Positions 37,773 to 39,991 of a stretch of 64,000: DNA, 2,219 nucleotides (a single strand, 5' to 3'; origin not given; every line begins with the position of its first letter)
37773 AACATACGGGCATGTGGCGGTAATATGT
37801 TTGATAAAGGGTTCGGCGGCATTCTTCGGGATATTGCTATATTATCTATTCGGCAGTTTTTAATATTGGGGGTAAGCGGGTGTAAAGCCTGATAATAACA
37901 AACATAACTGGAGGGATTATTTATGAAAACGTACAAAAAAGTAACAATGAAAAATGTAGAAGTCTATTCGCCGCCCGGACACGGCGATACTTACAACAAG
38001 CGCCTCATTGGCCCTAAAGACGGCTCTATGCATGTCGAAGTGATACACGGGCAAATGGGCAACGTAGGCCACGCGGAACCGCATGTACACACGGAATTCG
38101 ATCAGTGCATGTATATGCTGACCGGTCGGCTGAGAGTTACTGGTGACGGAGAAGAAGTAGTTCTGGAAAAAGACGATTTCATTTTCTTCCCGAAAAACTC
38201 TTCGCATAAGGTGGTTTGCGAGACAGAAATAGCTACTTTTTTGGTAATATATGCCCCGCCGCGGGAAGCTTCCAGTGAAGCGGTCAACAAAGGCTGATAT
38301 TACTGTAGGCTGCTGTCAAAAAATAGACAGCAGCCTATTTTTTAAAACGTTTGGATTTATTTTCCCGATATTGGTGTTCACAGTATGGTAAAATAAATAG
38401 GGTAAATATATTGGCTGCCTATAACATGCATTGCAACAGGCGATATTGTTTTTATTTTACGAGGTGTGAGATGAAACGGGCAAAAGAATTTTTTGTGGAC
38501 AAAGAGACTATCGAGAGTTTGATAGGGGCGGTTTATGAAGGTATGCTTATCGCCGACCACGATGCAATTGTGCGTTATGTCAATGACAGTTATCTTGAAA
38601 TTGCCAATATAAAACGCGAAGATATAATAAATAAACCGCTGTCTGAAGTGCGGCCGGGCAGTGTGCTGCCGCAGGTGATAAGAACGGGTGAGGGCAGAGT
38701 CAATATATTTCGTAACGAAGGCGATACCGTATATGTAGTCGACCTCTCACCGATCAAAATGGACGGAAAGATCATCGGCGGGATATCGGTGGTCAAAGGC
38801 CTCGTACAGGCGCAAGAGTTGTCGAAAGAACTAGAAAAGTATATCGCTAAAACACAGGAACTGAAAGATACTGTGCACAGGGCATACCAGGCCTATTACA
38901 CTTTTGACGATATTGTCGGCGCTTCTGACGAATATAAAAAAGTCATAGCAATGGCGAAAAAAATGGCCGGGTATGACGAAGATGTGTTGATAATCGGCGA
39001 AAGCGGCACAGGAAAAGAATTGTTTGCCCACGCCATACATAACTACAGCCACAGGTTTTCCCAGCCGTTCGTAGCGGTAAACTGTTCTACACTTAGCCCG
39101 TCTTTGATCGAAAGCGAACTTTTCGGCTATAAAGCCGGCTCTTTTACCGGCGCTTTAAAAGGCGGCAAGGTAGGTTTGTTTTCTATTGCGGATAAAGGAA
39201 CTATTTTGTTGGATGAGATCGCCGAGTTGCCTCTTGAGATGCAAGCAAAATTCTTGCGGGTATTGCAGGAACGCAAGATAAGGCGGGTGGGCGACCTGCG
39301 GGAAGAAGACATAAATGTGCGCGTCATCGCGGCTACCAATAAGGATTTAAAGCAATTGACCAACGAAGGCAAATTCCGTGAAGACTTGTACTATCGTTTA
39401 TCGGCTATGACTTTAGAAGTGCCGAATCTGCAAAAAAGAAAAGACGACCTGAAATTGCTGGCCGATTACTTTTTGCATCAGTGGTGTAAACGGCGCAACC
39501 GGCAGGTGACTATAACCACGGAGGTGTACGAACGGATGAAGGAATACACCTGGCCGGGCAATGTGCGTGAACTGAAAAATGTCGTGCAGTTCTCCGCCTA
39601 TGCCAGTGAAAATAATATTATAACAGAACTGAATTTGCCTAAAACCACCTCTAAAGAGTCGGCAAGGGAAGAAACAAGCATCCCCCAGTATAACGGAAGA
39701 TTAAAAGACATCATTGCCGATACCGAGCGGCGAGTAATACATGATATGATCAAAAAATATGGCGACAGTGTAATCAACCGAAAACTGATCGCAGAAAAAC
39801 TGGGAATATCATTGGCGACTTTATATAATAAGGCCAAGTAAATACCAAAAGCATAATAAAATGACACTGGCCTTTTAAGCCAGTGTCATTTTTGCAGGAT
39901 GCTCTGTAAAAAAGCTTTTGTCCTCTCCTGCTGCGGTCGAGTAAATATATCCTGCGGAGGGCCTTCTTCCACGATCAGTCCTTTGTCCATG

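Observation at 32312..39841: Sigma-54-dependent operon combining aconitase X, a family III CoA-transferase, an HMG-CoA-lyase-like enzyme, a GntP-like carrier and a cupin: a candidate uncharacterised organic-acid catabolic pathway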

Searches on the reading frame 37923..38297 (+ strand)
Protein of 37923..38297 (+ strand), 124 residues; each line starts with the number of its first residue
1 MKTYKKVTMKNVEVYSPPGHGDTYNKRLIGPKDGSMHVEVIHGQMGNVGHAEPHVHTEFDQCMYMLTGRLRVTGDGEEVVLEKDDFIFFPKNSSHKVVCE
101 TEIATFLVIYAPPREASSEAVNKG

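Call 3: search_protein_families(library=pfam, proteins=[window:37923-38297:+])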
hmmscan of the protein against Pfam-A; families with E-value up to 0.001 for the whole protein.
window:37923-38297:+ (124 aa): 4 families
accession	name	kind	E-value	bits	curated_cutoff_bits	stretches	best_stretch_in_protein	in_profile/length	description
PF07883.17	Cupin_2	-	7.8e-13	48.4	27.2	1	50-110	10-70/70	Cupin domain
PF06249.18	EutQ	-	9.9e-06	25.8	21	1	58-110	94-145/152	Ethanolamine utilisation protein EutQ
PF05899.18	Cupin_3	-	2.2e-05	24.5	23.5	1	56-99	22-62/74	EutQ-like cupin domain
PF02311.25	AraC_binding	-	4.8e-05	23.6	21.1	1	49-116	15-81/135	AraC-like ligand binding domain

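Call 4: search_protein_families(library=ncbifam, proteins=[window:37923-38297:+])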
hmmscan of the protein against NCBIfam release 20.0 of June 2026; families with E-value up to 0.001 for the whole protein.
window:37923-38297:+ (124 aa): 2 families
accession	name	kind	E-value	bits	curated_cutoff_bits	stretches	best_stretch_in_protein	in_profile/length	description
TIGR03214.2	ura-cupin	equivalog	3.1e-06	26.9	200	1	27-109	37-121/249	(S)-ureidoglycine aminohydrolase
NF050094.1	BetDgalsidMYCTU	equivalog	2.2e-05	24.6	175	1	10-114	7-112/113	beta-D-galactosidase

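Call 40: search_solved_structures(query=window:37923-38297:+, max_evalue=0.01)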
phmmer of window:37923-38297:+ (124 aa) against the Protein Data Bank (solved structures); distinct sequences matched with E-value up to 0.01: 7.
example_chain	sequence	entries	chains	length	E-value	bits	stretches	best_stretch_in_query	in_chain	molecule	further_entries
8hfb_A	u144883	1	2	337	3.7e-09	40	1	50-112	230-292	Quercetin 2,3-dioxygenase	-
1y3t_A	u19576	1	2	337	7.4e-09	39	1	50-103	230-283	Hypothetical protein yxaG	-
2h0v_A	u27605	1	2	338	7.9e-09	38.9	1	50-103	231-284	Quercetin 2,3-dioxygenase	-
3ht1_A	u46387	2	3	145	0.00035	23.9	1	11-110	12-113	RemF protein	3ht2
7zyb_A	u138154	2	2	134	0.00057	23.2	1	1-115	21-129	Cupin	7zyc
2pfw_A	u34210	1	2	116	0.00091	22.6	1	45-117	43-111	Cupin 2, conserved barrel domain protein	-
5fq0_B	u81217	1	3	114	0.01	19.2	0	46-115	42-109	KDGF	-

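Call 54: find_homologous_proteins(query=window:37923-38297:+, max_evalue=1e-8)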
Query window:37923-38297:+ (124 aa): 14 proteins with E <= 1e-8 among 19 candidates.
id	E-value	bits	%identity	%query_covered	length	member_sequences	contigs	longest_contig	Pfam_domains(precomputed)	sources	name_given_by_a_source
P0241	2.2e-79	281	100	100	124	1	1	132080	PF07883.18,PF05899.19,PF06249.19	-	-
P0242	3.5e-66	239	83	100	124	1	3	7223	PF07883.18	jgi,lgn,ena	-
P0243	4.1e-66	239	85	100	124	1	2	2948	PF07883.18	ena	-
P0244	2.5e-65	236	83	100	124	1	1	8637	PF07883.18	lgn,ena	-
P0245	4.0e-65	235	85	97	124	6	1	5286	PF07883.18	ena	-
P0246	9.4e-61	221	77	100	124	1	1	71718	PF07883.18,PF05899.19,PF02311.26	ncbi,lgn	-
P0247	2.7e-60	220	78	100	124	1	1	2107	PF07883.18,PF05899.19,PF02311.26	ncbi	-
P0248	7.4e-58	212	74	100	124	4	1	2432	PF07883.18,PF05899.19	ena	-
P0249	1.5e-51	192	70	98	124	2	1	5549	PF07883.18,PF05899.19,PF02311.26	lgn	-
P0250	5.0e-51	190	67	99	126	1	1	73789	PF07883.18,PF05899.19,PF02311.26,PF06249.19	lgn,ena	-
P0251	5.4e-51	190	69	100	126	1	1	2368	PF07883.18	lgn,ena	-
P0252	3.2e-48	181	67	98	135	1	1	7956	PF07883.18,PF05899.19,PF02311.26,PF06249.19,PF08007.19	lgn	-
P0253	2.4e-45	171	63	98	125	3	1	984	PF07883.18,PF00190.29,PF05899.19,PF02311.26,PF06249.19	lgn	-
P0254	6.1e-44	167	63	99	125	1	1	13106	PF07883.18,PF05899.19,PF02311.26,PF06249.19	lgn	-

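Call 55: find_encoding_contigs(protein=P0246, flank=10000, max_places=1)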
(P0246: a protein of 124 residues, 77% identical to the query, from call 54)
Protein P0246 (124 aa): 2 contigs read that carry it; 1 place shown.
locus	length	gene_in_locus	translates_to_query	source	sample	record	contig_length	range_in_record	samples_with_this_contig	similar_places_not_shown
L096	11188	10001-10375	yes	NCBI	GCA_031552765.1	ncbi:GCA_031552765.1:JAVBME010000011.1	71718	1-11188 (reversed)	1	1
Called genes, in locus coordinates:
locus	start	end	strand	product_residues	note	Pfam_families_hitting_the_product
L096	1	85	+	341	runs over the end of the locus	PF03480:DctP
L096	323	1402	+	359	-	PF03480:DctP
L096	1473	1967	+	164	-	PF04290:DctQ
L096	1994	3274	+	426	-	PF06808:DctM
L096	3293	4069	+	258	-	PF00378:ECH_1, PF16113:ECH_2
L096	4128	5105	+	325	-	PF00682:HMGL-like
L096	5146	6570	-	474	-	PF00989:PAS, PF00158:Sigma54_activat, PF14532:Sigma54_activ_2, PF07728:AAA_5, PF25601:AAA_lid_14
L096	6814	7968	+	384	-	PF08442:ATP-grasp_2, PF13549:ATP-grasp_5, PF24948:Citrate_synth_N, PF00549:Ligase_CoA (weak)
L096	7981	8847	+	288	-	PF02629:CoA_binding, PF00549:Ligase_CoA, PF13607:Succ_CoA_lig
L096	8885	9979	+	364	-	PF00682:HMGL-like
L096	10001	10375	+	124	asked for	PF02311:AraC_binding (weak), PF07883:Cupin_2, PF05899:Cupin_3 (weak)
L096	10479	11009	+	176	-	PF00158:Sigma54_activat, PF25601:AAA_lid_14, PF18024:HTH_50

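Call 56: find_encoding_contigs(protein=P0250, flank=10000, max_places=1)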
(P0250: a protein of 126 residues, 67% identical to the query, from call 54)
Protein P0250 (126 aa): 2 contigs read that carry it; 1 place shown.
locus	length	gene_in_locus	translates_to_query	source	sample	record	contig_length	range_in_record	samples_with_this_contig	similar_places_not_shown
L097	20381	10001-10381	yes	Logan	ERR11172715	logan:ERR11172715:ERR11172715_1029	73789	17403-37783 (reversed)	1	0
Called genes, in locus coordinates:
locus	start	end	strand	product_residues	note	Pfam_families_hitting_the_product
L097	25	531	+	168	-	PF04290:DctQ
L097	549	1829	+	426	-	PF06808:DctM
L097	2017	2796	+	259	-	PF00378:ECH_1, PF16113:ECH_2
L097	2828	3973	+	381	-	PF02786:CPSase_L_D2 (faint), PF08442:ATP-grasp_2, PF13549:ATP-grasp_5 (weak), PF24948:Citrate_synth_N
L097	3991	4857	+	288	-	PF02629:CoA_binding, PF13380:CoA_binding_2 (weak), PF00549:Ligase_CoA, PF13607:Succ_CoA_lig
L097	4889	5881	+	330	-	PF00682:HMGL-like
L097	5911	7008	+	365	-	PF00682:HMGL-like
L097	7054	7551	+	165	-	PF04290:DctQ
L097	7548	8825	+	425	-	PF06808:DctM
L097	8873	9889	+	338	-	PF03480:DctP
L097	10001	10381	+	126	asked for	PF06249:EutQ (weak), PF02311:AraC_binding (weak), PF05899:Cupin_3 (weak), PF07883:Cupin_2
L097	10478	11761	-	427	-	PF03606:DcuC, PF06808:DctM (weak)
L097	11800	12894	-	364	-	PF02746:MR_MLE_N, PF13378:MR_MLE_C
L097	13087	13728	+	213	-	PF00392:GntR, PF07729:FCD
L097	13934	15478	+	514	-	PF07905:PucR, PF13556:HTH_30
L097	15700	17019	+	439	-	PF02667:SCFA_trans, PF03606:DcuC (weak)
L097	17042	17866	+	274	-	PF05853:BKACE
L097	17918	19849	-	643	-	PF06506:PrpR_N, PF07728:AAA_5 (faint), PF13426:PAS_9 (weak), PF00158:Sigma54_activat, PF14532:Sigma54_activ_2, PF07724:AAA_2 (weak), PF25601:AAA_lid_14, PF02954:HTH_8 (weak), +1 more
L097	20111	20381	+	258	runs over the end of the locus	PF00106:adh_short, PF08659:KR, PF13561:adh_short_C2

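Call 57: search_protein_families(library=ncbifam, proteins=[L096:3293-4069:+, L096:4128-5105:+, L096:6814-7968:+, L096:8885-9979:+, L097:2017-2796:+, L097:4889-5881:+, L097:5911-7008:+, L096:323-1402:+], max_evalue=1e-30)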
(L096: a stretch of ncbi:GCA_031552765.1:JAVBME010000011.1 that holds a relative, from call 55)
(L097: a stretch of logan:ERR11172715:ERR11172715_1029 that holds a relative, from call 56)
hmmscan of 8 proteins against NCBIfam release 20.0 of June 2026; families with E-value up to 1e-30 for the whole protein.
L096:3293-4069:+ (258 aa): 41 families (the best 25 are shown)
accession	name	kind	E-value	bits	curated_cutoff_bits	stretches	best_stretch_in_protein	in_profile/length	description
NF006008.0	PRK08139.1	equivalog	3.6e-60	203.8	313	1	10-257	18-265/266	enoyl-CoA hydratase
NF051848.1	EnCoAHydtEchA19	equivalog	6.8e-57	192.9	400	1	8-258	5-258/258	enoyl-CoA hydratase EchA19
NF006100.0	PRK08252.1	subfamily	2.4e-54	184.6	282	1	9-258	9-254/254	crotonase/enoyl-CoA hydratase family protein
NF005864.0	PRK07799.1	equivalog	2.8e-46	157.8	316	1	6-257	11-265/266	crotonase/enoyl-CoA hydratase family protein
NF042430.2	EnCoAhydt_DpgD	equivalog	1.2e-45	156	400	1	10-257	4-257/258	enoyl-CoA-hydratase DpgD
NF005073.0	PRK06495.1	subfamily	1.7e-44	152.1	296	1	11-258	12-257/257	enoyl-CoA hydratase/isomerase family protein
NF005803.0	PRK07658.1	equivalog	1.5e-43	149.1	313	1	10-258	9-257/257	enoyl-CoA hydratase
NF007239.0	PRK09674.1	equivalog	3.9e-43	147.8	371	1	5-258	6-257/257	2,3-dehydroadipyl-CoA hydratase PaaF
NF004475.0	PRK05809.1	subfamily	2e-41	142.2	394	1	1-255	1-257/260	short-chain-enoyl-CoA hydratase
NF006128.0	PRK08272.1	subfamily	3.1e-41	141.6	257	0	88-211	124-245/308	crotonase/enoyl-CoA hydratase family protein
NF005802.0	PRK07657.1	equivalog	2.4e-40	138.7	363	1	9-258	10-260/260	enoyl-CoA hydratase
NF006140.0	PRK08290.1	subfamily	2.4e-40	138.6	280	0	93-214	119-239/292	enoyl-CoA hydratase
NF005925.0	PRK07938.1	equivalog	6.9e-40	137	260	1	9-252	8-248/252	enoyl-CoA hydratase family protein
NF004781.0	PRK06127.1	subfamily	7.2e-40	137.3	291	1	7-258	15-269/269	enoyl-CoA hydratase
NF006588.0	PRK09120.1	equivalog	1.2e-39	136.2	276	1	10-251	15-263/276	p-hydroxycinnamoyl CoA hydratase/lyase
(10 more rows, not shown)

L096:4128-5105:+ (325 aa): 1 family
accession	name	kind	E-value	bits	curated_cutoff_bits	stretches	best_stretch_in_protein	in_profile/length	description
NF004283.0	PRK05692.1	subfamily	7.1e-61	205.9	246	1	1-315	1-293/300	hydroxymethylglutaryl-CoA lyase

L096:6814-7968:+ (384 aa): 3 families
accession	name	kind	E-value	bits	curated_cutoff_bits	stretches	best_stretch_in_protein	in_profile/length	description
TIGR01016.1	sucCoAbeta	subfamily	7.4e-69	232.5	375.55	1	5-382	2-385/386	succinate-CoA ligase subunit beta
NF001913.0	PRK00696.1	equivalog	3.6e-68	230.3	370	1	5-383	2-386/388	ADP-forming succinate--CoA ligase subunit beta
NF010647.0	PRK14046.1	equivalog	5.8e-48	163.9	604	1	6-381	3-384/392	malate--CoA ligase subunit beta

L096:8885-9979:+ (364 aa): 1 family
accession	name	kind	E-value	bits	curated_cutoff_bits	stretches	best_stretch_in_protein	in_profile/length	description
NF004283.0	PRK05692.1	subfamily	2.1e-46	158.4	246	1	5-327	2-291/300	hydroxymethylglutaryl-CoA lyase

L097:2017-2796:+ (259 aa): 41 families (the best 25 are shown)
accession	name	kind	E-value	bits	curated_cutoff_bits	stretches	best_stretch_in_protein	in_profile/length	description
NF006008.0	PRK08139.1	equivalog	8.7e-63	212.3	313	1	10-258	17-265/266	enoyl-CoA hydratase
NF051848.1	EnCoAHydtEchA19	equivalog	5.8e-58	196.5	400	1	7-259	3-258/258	enoyl-CoA hydratase EchA19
NF006100.0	PRK08252.1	subfamily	1.7e-55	188.4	282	1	9-259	8-254/254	crotonase/enoyl-CoA hydratase family protein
NF005864.0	PRK07799.1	equivalog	2.3e-47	161.4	316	1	6-258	10-265/266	crotonase/enoyl-CoA hydratase family protein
NF005073.0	PRK06495.1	subfamily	5.6e-46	156.9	296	1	12-258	12-256/257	enoyl-CoA hydratase/isomerase family protein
NF042430.2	EnCoAhydt_DpgD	equivalog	6.8e-46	156.8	400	1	10-258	3-257/258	enoyl-CoA-hydratase DpgD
NF005803.0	PRK07658.1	equivalog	8.2e-46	156.5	313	1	10-259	8-257/257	enoyl-CoA hydratase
NF004475.0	PRK05809.1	subfamily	3e-45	154.8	394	1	5-257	5-258/260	short-chain-enoyl-CoA hydratase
NF007239.0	PRK09674.1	equivalog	1.1e-44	152.9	371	1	5-259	5-257/257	2,3-dehydroadipyl-CoA hydratase PaaF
NF005802.0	PRK07657.1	equivalog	2e-41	142.3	363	1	10-259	10-260/260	enoyl-CoA hydratase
NF005675.0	PRK07468.1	equivalog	3.7e-41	141.6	350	1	10-258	11-261/262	crotonase/enoyl-CoA hydratase family protein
NF004517.0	PRK05862.1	equivalog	3.7e-41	141.3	396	1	3-257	2-255/257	enoyl-CoA hydratase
NF046063.1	oxepin_alt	equivalog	4.3e-41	141.1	300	1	9-254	5-253/254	oxepin-CoA hydrolase, alternative type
NF006007.0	PRK08138.1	subfamily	1.2e-40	139.6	355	1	11-259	15-261/261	enoyl-CoA hydratase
NF005925.0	PRK07938.1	equivalog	2.8e-40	138.2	260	1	10-254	8-249/252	enoyl-CoA hydratase family protein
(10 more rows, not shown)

L097:4889-5881:+ (330 aa): 1 family
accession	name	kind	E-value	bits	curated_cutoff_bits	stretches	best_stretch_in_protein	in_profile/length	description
NF004283.0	PRK05692.1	subfamily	1.2e-59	202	246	1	4-317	2-293/300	hydroxymethylglutaryl-CoA lyase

L097:5911-7008:+ (365 aa): 1 family
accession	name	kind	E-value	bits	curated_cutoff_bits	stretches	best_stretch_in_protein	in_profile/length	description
NF004283.0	PRK05692.1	subfamily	1.8e-47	162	246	1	5-329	1-292/300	hydroxymethylglutaryl-CoA lyase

L096:323-1402:+ (359 aa): 1 family
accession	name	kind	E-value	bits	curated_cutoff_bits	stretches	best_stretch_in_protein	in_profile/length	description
NF037995.1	TRAP_S1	subfamily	1.3e-32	113.2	50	1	39-315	1-271/271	TRAP transporter substrate-binding protein DctP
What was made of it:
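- In L096 and L097 the same cupin (67-77% identical) and the long lyase occur with an enoyl-CoA hydratase + SucCD-like ligase in place of AcnX + CoA-transferase (calls 55-57).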

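Call 85: predict_structure(alignment_id=A4)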
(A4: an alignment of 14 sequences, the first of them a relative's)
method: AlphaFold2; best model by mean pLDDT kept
length: 124 residues; sequences in the alignment: 14
mean_pLDDT: 88.8   pTM: 0.82
mean pLDDT of the five models: 88.8, 86.3, 86.1, 85.7, 85.6
residues with pLDDT >= 90: 76; 70-90: 40; 50-70: 7; < 50: 1
segments of 3 or more residues with pLDDT < 50: none
pLDDT, mean of each block of 10 residues (from residue 1): 82 80 89 90 86 89 97 95 97 94 96 86 54
secondary structure, 60 per line:
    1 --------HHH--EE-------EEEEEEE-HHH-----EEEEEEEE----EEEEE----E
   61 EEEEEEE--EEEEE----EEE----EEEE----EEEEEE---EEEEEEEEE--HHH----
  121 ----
elements in order: E23-29 E39-46 E51-55 E60-67 E70-74 E79-81 E86-89 E94-99 E103-111

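Call 87: fold_search(model_id=the predicted structure, library=pdb)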
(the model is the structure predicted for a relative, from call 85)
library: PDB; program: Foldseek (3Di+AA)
matches with E <= 10: 1916; with E <= 0.001: 643
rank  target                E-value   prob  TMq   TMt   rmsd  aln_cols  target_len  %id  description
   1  8hjz_A                3.5e-09  1.00  0.80  0.83   2.4       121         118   21  Crystal structure of a cupin protein (tm1459, H52A/H58Q mutant) in copper (Cu) substituted form (released 2023-06-14)
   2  9jew_B                4.1e-09  1.00  0.74  0.80   2.7       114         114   22  Crystal structure of a cupin protein (tm1459, C106V mutant) in iron (Fe) substituted form (released 2025-05-07)
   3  9jew_A                4.3e-09  1.00  0.80  0.83   2.4       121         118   21  Crystal structure of a cupin protein (tm1459, C106V mutant) in iron (Fe) substituted form (released 2025-05-07)
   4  8hjx_B                4.8e-09  1.00  0.76  0.81   2.9       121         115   21  Crystal structure of a cupin protein (tm1459, H52A/H58E mutant) in copper (Cu) substituted form (released 2023-06-14)
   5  8hjz_B                4.8e-09  1.00  0.75  0.80   2.9       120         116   22  Crystal structure of a cupin protein (tm1459, H52A/H58Q mutant) in copper (Cu) substituted form (released 2023-06-14)
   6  6l2f_A                5.6e-09  1.00  0.79  0.83   2.5       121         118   20  Crystal structure of a cupin protein (tm1459, H54AH58A mutant) in copper (Cu) substituted form (released 2020-04-01)
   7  8hjx_A                6.3e-09  1.00  0.80  0.84   2.4       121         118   20  Crystal structure of a cupin protein (tm1459, H52A/H58E mutant) in copper (Cu) substituted form (released 2023-06-14)
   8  8zyh_B                6.3e-09  1.00  0.74  0.80   2.6       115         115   19  Crystal structure of a cupin protein (tm1459, I49C-4py/H52A/H54A/C106D mutant) in copper (Cu) substituted form (released 2024-09-04)
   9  8zyg_B                6.3e-09  1.00  0.75  0.81   2.9       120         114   21  Crystal structure of a cupin protein (tm1459, I49C-4py/H52A/C106D mutant) in copper (Cu) substituted form (released 2024-09-04)
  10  8hjy_A                6.6e-09  1.00  0.80  0.84   2.4       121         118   19  Crystal structure of a cupin protein (tm1459, H52A/H58E/F104W mutant) in copper (Cu) substituted form (released 2023-06-14)
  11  6l2e_B                7.4e-09  1.00  0.75  0.80   2.9       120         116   21  Crystal structure of a cupin protein (tm1459, H52A mutant) in copper (Cu) substituted form (released 2020-04-01)
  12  6l2f_B                7.4e-09  1.00  0.75  0.81   2.9       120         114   21  Crystal structure of a cupin protein (tm1459, H54AH58A mutant) in copper (Cu) substituted form (released 2020-04-01)
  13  5wse_C                8.2e-09  1.00  0.76  0.85   2.6       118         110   21  Crystal structure of a cupin protein (tm1459) in osmium (Os) substituted form I (released 2017-05-31)
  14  6l2e_A                8.2e-09  1.00  0.78  0.81   2.7       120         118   20  Crystal structure of a cupin protein (tm1459, H52A mutant) in copper (Cu) substituted form (released 2020-04-01)
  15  3ht1                  8.7e-09  1.00  0.78  0.69   2.0       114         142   24  1.2A structure of the polyketide cyclase RemF from Streptomyces resistomycificus (released 2009-10-13)
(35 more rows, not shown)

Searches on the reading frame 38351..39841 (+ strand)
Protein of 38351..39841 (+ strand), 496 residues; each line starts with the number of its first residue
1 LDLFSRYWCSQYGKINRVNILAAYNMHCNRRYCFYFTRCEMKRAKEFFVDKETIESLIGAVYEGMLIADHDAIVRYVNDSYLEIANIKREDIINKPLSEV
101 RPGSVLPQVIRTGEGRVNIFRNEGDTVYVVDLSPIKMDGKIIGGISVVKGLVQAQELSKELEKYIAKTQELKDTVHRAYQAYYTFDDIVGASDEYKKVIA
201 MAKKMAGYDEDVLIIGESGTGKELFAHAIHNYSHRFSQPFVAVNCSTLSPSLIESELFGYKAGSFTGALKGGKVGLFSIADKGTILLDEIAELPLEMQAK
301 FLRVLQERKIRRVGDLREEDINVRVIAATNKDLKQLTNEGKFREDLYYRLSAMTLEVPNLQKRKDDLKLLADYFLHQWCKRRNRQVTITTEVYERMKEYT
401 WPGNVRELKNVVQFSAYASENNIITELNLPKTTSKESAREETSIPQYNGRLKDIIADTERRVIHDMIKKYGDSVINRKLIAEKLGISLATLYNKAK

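Call 3: search_protein_families(library=pfam, proteins=[window:38351-39841:+])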
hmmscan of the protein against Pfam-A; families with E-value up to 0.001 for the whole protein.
window:38351-39841:+ (496 aa): 9 families
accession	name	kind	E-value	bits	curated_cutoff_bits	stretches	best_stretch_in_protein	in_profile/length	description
PF00158.32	Sigma54_activat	-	3.2e-66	222.6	20.2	1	188-355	1-167/168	Sigma-54 interaction domain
PF14532.12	Sigma54_activ_2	-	5.5e-22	78.9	25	1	189-360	1-138/138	Sigma-54 interaction domain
PF25601.1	AAA_lid_14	-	1.6e-20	73.1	27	1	362-441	2-82/87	AAA+ ATPase lid domain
PF07728.20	AAA_5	-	3.7e-07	30.6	22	1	211-332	1-124/139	AAA domain (dynein-related subfamily)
PF18024.7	HTH_50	-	2e-06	27.8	27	1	450-496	3-45/50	Helix-turn-helix domain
PF00989.32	PAS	-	2.7e-06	27.8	22.6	1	58-104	7-53/113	PAS fold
PF00004.35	AAA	-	5.6e-06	27.3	21.2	1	212-336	1-114/131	ATPase family associated with various cellular activities (AAA)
PF13426.13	PAS_9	-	4.7e-05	24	27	1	63-147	2-97/103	PAS domain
PF08448.16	PAS_4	-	0.00047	20.8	23.1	0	64-105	7-48/110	PAS fold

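Call 4: search_protein_families(library=ncbifam, proteins=[window:38351-39841:+])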
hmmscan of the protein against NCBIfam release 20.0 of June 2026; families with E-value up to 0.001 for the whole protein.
window:38351-39841:+ (496 aa): 28 families (the best 25 are shown)
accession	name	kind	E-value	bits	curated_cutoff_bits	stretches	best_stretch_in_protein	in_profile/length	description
NF041552.1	TF_PrdR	equivalog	6.3e-126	421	795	1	51-495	133-573/577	sigma-54 dependent transcriptional regulator PrdR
TIGR01817.1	nifA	equivalog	1.6e-90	304.4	528.85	1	160-434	169-443/534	nif-specific transcriptional activator NifA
NF003451.0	PRK05022.1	equivalog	8.6e-88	295.3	476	1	148-494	155-504/512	nitric oxide reductase transcriptional regulator NorR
TIGR02915.1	PEP_resp_reg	equivalog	1e-84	284.9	502.6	1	183-493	136-437/445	PEP-CTERM-box response regulator transcription factor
NF038308.1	RNA_repair_RtcR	equivalog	1.4e-83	281.5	650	1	158-443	154-446/530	RNA repair transcriptional activator RtcR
NF008469.0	PRK11361.1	equivalog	7.9e-83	278.7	714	1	173-494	130-450/461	acetoacetate metabolism transcriptional regulator AtoC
TIGR02329.1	propionate_PrpR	equivalog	1.5e-82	278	499.2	1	147-494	190-523/526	propionate catabolism operon regulatory protein PrpR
NF011953.0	PRK15424.1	equivalog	2.1e-79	267.6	703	1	165-494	198-530/538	propionate catabolism operon regulatory protein PrpR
NF008085.0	PRK10820.1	equivalog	3.7e-77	260.1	576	1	53-494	81-506/520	transcriptional regulator TyrR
TIGR02974.1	phageshock_pspF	equivalog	1.5e-76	257.8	443.55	1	188-434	1-250/336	phage shock protein operon transcriptional activator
NF050807.1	TransRegFlbDCaul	equivalog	2e-75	254.4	750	1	187-495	119-435/454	sigma-54-dependent transcriptional regulator FlbD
NF041906.1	V4R_TF_MobR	exception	1.6e-74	251.4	999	1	155-493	201-539/544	phenol degradation transcriptional regulator MobR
TIGR01818.1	ntrC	equivalog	8.8e-74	248.9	558.6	1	165-467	114-419/463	nitrogen regulation protein NR(I)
NF049963.1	RespRegFlgRCampy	domain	1.9e-71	241.2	750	1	184-431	132-379/429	fla regulon two-component system response regulator FlgR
NF011695.0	PRK15115.1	equivalog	5.8e-71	239.5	763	1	185-432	134-381/445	two-component system response regulator GlrR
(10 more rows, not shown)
